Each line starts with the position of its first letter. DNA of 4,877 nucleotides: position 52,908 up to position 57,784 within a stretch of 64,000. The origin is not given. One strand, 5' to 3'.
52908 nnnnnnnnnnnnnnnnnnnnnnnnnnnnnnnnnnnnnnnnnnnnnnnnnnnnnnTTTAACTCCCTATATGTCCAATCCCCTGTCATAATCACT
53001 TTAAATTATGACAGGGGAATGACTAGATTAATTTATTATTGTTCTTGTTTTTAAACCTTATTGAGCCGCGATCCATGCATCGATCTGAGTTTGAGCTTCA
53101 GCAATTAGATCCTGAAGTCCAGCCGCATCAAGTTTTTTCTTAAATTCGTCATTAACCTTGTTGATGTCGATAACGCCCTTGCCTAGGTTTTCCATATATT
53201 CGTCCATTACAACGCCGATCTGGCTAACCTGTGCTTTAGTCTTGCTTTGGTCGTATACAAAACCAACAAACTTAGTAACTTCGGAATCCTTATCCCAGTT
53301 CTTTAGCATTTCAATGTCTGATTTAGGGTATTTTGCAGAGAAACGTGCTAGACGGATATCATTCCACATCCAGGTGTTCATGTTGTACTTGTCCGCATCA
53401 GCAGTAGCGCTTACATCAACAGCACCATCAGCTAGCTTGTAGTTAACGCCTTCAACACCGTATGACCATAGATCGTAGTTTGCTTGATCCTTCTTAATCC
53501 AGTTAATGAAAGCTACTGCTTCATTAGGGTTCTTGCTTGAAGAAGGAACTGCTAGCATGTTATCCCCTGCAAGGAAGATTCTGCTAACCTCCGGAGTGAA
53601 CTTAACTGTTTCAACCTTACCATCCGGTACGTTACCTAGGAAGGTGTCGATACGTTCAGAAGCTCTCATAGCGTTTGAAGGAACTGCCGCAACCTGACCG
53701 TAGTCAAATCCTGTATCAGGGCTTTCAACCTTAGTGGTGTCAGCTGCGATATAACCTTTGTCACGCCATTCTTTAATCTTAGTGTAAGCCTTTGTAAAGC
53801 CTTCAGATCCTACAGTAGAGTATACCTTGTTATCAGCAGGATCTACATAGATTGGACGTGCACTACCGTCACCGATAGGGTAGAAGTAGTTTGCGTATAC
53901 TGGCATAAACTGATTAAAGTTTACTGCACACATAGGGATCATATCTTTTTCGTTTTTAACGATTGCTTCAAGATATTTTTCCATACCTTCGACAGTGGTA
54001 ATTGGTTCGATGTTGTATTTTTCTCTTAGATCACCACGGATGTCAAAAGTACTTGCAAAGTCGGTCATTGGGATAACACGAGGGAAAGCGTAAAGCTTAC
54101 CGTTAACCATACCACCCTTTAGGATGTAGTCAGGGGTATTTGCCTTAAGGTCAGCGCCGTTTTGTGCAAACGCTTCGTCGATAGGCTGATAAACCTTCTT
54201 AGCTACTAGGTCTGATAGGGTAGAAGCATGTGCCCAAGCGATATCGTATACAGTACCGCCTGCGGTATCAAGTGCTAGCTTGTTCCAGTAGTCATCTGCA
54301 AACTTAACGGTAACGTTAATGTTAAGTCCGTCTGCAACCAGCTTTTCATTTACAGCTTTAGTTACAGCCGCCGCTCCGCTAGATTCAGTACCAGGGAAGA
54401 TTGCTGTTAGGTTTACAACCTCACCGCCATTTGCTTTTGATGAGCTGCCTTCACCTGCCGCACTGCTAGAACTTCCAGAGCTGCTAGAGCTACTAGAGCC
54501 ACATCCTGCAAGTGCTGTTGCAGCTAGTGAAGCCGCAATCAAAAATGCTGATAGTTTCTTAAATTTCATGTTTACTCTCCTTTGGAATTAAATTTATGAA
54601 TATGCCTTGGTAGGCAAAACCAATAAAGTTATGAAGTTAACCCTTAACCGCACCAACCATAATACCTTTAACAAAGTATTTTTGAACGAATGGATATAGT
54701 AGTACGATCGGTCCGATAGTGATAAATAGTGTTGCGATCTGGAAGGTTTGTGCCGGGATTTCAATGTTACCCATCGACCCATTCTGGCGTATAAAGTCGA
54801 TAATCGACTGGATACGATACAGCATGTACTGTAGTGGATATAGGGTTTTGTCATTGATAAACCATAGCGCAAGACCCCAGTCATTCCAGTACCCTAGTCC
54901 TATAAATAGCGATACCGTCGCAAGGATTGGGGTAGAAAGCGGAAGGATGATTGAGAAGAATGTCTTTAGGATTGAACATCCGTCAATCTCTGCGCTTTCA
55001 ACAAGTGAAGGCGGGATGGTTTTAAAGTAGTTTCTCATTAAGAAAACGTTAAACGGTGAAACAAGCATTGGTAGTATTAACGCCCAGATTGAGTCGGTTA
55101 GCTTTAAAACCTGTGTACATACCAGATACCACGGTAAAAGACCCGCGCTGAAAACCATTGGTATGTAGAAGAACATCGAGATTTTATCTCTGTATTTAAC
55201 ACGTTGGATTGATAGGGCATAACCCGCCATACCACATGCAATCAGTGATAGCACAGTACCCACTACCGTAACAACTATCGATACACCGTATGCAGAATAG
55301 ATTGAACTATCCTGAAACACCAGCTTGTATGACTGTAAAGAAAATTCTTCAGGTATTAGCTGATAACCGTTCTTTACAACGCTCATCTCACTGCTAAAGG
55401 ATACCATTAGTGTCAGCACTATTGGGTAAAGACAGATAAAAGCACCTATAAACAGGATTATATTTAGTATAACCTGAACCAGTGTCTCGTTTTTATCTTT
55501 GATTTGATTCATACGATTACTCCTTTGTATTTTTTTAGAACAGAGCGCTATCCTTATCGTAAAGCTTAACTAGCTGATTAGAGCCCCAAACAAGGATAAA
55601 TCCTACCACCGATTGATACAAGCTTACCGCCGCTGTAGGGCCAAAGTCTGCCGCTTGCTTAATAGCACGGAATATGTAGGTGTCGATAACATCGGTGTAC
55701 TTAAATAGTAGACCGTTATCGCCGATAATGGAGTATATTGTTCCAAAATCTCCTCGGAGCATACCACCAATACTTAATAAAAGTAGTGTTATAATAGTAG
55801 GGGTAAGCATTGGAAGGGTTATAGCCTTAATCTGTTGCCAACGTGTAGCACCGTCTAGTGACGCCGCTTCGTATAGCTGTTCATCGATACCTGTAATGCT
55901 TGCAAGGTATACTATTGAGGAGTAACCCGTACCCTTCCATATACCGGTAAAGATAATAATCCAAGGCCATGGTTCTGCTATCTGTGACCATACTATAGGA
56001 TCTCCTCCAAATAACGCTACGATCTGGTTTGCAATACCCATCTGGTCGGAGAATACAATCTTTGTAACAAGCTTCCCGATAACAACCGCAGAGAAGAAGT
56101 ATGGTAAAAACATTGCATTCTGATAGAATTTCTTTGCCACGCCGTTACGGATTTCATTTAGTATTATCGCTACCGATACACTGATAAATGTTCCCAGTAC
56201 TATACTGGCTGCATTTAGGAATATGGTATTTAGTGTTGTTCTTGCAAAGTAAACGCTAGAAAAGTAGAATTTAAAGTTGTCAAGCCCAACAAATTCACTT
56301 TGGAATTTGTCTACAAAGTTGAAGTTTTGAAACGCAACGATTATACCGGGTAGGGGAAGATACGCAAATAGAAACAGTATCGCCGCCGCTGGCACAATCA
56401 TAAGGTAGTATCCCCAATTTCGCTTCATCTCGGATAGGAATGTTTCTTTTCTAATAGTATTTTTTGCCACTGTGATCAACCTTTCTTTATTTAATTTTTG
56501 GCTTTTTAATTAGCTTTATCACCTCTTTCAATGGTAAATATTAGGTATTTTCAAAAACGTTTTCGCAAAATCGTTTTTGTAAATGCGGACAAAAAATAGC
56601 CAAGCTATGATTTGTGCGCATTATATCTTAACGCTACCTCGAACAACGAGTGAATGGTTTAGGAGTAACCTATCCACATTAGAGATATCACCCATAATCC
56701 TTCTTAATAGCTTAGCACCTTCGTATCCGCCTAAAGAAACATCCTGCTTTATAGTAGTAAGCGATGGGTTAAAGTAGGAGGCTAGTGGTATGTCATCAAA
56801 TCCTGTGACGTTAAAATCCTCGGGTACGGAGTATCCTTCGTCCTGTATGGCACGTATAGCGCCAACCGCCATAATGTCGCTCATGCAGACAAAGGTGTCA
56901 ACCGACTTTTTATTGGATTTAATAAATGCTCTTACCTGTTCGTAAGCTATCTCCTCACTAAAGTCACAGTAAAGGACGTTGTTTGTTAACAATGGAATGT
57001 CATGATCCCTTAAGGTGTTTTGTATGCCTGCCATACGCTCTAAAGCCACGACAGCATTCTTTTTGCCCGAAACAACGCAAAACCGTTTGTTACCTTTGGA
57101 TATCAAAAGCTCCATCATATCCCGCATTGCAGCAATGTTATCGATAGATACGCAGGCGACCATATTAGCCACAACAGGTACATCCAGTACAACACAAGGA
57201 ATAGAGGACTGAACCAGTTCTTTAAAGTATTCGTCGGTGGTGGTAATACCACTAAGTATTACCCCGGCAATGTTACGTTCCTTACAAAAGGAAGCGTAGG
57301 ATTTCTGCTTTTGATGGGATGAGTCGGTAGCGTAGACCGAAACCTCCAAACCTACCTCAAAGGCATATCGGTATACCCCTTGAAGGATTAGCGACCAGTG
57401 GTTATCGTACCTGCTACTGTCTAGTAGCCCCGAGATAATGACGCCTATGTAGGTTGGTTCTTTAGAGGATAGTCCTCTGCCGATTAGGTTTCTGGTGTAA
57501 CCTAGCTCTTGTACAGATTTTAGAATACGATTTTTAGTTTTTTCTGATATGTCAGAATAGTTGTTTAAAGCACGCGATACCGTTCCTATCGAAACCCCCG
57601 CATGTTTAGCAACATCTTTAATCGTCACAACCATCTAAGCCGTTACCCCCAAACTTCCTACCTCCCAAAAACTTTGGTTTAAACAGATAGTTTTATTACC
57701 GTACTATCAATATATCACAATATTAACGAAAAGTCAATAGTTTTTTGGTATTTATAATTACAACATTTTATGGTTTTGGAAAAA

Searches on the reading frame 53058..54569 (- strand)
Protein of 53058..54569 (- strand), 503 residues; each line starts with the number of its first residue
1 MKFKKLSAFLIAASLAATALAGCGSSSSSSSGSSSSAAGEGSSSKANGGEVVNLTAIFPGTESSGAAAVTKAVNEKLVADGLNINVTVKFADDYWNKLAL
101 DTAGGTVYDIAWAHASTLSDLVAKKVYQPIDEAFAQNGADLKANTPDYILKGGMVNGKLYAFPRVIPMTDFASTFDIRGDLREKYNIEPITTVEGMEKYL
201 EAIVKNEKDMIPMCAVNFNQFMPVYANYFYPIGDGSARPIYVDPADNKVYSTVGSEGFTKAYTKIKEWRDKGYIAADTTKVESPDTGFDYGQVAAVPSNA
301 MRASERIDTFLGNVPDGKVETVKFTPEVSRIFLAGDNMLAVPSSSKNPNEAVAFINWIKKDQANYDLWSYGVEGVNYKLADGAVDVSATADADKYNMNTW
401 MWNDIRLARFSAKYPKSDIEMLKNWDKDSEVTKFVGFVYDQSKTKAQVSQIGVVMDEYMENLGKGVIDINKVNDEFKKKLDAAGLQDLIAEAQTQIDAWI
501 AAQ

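Call 76: search_protein_families(library=pfam, proteins=[window:53058-54569:-], max_evalue=0.00001)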
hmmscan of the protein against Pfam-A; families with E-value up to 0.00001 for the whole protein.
window:53058-54569:- (503 aa): 2 families
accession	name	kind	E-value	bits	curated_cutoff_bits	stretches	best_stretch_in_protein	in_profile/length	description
PF12010.13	DUF3502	-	4.3e-19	69.1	24.4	1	434-501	2-69/69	Domain of unknown function (DUF3502)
PF01547.30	SBP_bac_1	-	1.7e-10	41.8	26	1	67-363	8-305/307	Bacterial extracellular solute-binding protein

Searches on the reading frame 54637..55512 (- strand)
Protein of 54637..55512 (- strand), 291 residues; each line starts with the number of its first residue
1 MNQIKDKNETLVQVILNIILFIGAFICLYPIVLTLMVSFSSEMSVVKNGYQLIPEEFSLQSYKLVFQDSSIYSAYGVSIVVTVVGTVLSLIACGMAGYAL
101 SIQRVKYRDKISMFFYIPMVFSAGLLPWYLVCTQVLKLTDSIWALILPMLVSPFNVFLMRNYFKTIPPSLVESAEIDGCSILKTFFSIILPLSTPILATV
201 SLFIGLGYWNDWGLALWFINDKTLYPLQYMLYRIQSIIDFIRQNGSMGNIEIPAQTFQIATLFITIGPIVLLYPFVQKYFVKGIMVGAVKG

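Call 76: search_protein_families(library=pfam, proteins=[window:54637-55512:-], max_evalue=0.00001)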
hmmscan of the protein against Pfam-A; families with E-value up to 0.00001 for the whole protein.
window:54637-55512:- (291 aa): 1 family
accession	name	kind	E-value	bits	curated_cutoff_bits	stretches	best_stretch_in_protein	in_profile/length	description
PF00528.27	BPD_transp_1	-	9.3e-11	42.2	26.4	1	111-284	24-182/184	Binding-protein-dependent transport system inner membrane component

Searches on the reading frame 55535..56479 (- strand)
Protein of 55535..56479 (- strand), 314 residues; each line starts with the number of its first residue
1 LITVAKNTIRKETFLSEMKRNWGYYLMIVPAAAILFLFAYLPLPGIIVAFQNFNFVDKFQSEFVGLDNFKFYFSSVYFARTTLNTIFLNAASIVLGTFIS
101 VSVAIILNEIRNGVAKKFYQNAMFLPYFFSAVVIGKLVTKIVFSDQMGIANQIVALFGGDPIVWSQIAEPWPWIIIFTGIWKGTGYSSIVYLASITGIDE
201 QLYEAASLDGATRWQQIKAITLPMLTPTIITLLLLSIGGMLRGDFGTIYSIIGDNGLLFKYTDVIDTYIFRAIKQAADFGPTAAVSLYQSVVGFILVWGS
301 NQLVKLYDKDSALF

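Call 76: search_protein_families(library=pfam, proteins=[window:55535-56479:-], max_evalue=0.00001)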
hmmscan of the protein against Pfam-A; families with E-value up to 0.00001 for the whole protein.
window:55535-56479:- (314 aa): 1 family
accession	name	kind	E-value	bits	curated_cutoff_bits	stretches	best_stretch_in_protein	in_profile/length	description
PF00528.27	BPD_transp_1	-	6.1e-16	59.1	26.4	1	102-298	3-173/184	Binding-protein-dependent transport system inner membrane component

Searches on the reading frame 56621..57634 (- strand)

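Call 76: search_protein_families(library=pfam, proteins=[window:56621-57634:-], max_evalue=0.00001)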
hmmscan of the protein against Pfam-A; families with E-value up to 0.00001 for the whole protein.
window:56621-57634:- (337 aa): 4 families
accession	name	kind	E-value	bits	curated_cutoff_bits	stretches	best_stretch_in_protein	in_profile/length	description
PF13377.12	Peripla_BP_3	-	6.7e-25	88.5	26.5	1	176-335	3-167/167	Periplasmic binding protein-like domain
PF00532.27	Peripla_BP_1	-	7.3e-23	81.9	22.2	1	77-311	13-258/281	Periplasmic binding proteins and sugar binding domain of LacI family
PF13407.12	Peripla_BP_4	-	9.1e-20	71.7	35.1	1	77-283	10-220/258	Periplasmic binding protein domain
PF00356.27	LacI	-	7.8e-18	64.4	27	1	4-49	1-46/46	Bacterial regulatory proteins, lacI family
